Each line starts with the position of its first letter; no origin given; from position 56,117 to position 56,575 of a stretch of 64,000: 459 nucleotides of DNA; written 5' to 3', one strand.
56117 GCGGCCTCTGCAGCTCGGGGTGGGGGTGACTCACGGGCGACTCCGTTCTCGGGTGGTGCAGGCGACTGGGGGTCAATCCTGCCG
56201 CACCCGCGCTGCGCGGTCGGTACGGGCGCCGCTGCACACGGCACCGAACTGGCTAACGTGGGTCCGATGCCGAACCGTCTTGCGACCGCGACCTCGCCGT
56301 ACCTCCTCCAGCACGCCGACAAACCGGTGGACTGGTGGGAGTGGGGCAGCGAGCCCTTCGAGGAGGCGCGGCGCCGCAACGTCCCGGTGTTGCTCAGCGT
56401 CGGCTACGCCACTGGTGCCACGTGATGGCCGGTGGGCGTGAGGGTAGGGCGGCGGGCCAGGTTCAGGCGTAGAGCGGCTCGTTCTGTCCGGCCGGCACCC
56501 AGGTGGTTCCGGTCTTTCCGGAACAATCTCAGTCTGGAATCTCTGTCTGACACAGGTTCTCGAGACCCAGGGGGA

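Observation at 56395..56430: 7-bp deletion in the old 5' fragment locks the island in place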

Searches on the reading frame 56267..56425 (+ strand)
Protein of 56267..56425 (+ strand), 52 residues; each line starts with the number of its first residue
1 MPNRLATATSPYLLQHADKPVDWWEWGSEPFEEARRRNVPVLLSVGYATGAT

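Call 7: search_protein_families(library=pfam, proteins=[window:56267-56425:+])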
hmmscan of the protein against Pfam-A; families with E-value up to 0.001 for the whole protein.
window:56267-56425:+ (52 aa): 1 family
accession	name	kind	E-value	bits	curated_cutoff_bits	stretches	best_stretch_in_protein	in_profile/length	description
PF03190.21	Thioredox_DsbH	-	2.4e-18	67.1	27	1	2-49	1-48/163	Protein of unknown function, DUF255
